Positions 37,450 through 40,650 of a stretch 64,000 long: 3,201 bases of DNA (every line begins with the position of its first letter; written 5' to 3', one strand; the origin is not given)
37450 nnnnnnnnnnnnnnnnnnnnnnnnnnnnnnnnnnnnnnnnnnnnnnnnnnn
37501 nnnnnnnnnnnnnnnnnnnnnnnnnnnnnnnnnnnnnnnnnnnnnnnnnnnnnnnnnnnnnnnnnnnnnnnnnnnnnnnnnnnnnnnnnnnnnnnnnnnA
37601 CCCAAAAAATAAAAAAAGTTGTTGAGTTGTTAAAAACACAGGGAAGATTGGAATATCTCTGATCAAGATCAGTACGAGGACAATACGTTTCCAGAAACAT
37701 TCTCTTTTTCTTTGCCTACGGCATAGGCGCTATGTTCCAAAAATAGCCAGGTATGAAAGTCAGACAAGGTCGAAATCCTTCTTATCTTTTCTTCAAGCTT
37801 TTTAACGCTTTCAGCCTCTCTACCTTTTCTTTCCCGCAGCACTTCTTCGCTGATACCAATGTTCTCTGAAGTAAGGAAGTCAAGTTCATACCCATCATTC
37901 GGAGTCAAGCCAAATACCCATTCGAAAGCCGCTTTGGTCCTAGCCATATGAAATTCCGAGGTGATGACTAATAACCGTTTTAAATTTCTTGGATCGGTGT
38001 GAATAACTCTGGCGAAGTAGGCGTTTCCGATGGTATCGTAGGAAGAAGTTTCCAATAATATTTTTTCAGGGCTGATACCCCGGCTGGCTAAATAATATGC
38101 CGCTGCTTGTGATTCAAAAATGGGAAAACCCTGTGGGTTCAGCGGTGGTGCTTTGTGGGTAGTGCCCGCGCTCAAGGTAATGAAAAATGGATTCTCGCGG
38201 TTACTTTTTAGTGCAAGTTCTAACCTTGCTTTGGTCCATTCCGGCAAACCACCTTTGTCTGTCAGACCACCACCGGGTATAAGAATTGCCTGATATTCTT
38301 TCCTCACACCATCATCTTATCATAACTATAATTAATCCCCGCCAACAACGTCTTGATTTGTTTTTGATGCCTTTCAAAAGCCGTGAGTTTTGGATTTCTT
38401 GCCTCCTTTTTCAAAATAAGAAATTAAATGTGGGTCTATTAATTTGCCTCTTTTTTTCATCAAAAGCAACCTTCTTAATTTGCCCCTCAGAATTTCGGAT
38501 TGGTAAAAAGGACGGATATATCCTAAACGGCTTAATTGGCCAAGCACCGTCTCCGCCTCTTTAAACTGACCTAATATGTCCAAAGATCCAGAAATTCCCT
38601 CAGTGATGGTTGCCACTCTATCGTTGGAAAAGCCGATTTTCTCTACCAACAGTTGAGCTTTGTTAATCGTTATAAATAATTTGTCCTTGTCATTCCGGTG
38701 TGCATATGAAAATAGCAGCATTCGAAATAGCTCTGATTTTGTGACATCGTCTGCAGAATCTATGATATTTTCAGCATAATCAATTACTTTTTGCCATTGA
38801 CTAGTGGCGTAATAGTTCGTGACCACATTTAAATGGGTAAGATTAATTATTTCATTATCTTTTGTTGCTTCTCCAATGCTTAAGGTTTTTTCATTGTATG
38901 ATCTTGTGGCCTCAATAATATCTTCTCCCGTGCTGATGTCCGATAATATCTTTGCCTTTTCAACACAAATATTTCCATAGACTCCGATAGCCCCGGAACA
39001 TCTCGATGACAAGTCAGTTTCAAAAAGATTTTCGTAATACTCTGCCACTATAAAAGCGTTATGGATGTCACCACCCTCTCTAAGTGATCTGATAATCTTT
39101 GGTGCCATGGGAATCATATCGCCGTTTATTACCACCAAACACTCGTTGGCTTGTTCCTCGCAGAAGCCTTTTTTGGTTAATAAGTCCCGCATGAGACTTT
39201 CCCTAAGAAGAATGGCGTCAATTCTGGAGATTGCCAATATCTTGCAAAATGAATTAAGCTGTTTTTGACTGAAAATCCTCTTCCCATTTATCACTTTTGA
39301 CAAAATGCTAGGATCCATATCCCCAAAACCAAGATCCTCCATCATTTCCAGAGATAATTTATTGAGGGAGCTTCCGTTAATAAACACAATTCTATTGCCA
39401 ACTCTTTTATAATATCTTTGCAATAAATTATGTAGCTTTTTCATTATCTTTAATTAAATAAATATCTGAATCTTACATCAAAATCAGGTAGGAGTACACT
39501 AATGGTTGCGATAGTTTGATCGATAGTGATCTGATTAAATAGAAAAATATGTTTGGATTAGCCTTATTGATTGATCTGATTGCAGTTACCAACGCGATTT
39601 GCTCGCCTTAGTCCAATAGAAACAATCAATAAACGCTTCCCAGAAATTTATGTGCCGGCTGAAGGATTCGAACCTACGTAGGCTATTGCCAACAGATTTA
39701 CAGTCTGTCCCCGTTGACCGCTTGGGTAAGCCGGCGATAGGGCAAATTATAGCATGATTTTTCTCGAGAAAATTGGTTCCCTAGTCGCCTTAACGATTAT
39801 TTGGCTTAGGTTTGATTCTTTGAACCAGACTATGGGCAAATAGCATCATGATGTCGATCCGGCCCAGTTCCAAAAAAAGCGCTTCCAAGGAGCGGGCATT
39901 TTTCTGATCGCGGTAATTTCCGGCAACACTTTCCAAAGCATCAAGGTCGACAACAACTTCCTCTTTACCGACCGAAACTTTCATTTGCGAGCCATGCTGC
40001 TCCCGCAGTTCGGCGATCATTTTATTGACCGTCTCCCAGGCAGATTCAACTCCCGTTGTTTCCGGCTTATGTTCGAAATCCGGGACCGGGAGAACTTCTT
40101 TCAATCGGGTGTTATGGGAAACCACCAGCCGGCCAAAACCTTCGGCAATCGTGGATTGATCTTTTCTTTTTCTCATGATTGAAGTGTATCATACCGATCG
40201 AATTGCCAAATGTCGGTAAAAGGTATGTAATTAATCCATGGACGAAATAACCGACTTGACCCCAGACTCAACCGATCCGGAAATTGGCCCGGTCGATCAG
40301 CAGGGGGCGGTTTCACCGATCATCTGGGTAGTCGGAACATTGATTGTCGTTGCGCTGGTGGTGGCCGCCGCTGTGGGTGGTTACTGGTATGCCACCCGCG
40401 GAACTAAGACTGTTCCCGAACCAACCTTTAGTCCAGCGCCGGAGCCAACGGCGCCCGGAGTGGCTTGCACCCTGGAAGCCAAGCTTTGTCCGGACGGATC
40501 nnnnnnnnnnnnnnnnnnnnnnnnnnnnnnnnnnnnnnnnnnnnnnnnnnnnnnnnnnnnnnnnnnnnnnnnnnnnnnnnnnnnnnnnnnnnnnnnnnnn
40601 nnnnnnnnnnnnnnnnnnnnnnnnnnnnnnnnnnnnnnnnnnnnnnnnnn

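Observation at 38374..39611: HTH + helical-repeat regulator with a divergent 20-aa hydrophobic peptide ORF (RNPP/Rgg-SHP-like layout)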

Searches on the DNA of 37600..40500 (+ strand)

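Call 55: search_rna_families(source=window, start=38000, end=40500, threshold=evalue, max_evalue=1)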
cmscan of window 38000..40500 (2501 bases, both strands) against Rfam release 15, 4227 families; matches with E-value up to 1: 2.
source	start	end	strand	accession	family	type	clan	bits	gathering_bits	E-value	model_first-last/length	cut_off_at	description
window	39653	39735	-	RF00005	tRNA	Gene; tRNA;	CL00001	54.9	29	1.7e-10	1-71/71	no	tRNA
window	38088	38162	+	RF02275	Hammerhead_HH9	Gene; ribozyme;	CL00010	18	52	0.51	1-77/77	no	Hammerhead ribozyme HH9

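Call 67: search_dna_similar(query=window:37600-39800:+, collection=phages, mode=distant, max_rows=5)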
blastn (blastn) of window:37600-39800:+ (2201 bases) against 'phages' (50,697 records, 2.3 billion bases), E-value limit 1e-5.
Records with a match: 28; places in all: 28; records where one place covers at least 80% of the query: 0.
Best place of each record, by identity: 80-90% 24; 60-80% 4.
By first word of the organism name: Erwinia 14; Pseudomonas 4; Bacteriophage 2; Edwardsiella 2; Acinetobacter 2; Ralstonia 2; Salmonella 1; Burkholderia 1.
By host as written in the record: Erwinia amylovora ATCC 29780 12; - 5; Pseudomonas aeruginosa 3; Edwardsiella tarda ATCC 15941 2; Erwinia amylovora 2; Ralstonia pseudosolanacearum 2; Salmonella enterica serovar Paratyphi A 1; Burkholderia glumae 1.
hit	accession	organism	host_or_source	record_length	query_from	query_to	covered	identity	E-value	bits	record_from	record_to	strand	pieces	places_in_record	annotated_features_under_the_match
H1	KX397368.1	Erwinia phage vB_EamM_Huxley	Erwinia amylovora ATCC 29780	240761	2053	2134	4%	80.5%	3e-11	77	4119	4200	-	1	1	tRNA-Tyr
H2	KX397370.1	Erwinia phage Machina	Erwinia amylovora ATCC 29780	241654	2053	2134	4%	80.5%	3e-11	77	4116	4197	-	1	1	tRNA-Tyr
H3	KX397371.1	Erwinia phage vB_EamM_Parshik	Erwinia amylovora ATCC 29780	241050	2053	2134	4%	80.5%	3e-11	77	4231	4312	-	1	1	tRNA-Asp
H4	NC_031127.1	Erwinia phage vB_EamM_Huxley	Erwinia amylovora ATCC 29780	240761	2053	2134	4%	80.5%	3e-11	77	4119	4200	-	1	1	tRNA-Tyr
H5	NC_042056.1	Erwinia phage Machina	Erwinia amylovora ATCC 29780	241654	2053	2134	4%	80.5%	3e-11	77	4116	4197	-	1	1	tRNA-Tyr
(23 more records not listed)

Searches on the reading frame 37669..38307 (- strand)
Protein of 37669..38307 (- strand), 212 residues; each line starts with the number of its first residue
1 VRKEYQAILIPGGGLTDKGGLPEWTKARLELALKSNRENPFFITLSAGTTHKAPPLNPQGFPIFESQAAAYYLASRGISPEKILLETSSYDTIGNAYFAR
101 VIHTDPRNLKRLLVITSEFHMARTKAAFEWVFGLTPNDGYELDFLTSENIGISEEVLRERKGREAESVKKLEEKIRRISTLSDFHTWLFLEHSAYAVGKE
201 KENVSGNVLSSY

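Call 4: search_protein_families(library=pfam, proteins=[window:37669-38307:-], max_evalue=1)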
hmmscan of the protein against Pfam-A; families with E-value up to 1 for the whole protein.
window:37669-38307:- (212 aa): 2 families
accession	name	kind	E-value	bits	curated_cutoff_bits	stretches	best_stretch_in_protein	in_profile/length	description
PF02698.23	DUF218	-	6.1e-17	62.2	27.6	1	6-133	1-104/133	DUF218 domain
PF02798.26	GST_N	-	0.13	13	20.9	1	48-74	51-75/76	Glutathione S-transferase, N-terminal domain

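Call 49: search_protein_families(library=ncbifam, proteins=[window:37669-38307:-], max_evalue=0.01)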
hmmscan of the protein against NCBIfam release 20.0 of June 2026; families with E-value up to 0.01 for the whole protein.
window:37669-38307:- (212 aa): 0 families

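Call 50: search_protein_families(library=padloc, proteins=[window:37669-38307:-], max_evalue=0.01)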
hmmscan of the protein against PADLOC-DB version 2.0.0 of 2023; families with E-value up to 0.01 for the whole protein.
window:37669-38307:- (212 aa): 0 families

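Call 87: list_cluster_members(proteins=[P0001, window:37669-38307:-, window:39790-40176:-, window:39549-39608:+])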
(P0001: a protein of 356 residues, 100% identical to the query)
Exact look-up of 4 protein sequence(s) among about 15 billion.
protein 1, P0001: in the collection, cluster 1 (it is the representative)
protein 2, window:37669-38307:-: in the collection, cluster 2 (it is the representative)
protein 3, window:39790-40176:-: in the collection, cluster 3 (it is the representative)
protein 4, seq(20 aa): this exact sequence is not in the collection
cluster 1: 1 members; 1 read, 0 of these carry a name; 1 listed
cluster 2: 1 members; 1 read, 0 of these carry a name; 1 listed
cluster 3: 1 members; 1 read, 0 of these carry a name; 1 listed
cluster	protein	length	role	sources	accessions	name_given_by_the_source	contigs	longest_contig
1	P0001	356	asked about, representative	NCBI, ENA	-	-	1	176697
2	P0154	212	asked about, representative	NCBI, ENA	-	-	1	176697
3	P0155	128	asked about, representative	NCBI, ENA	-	-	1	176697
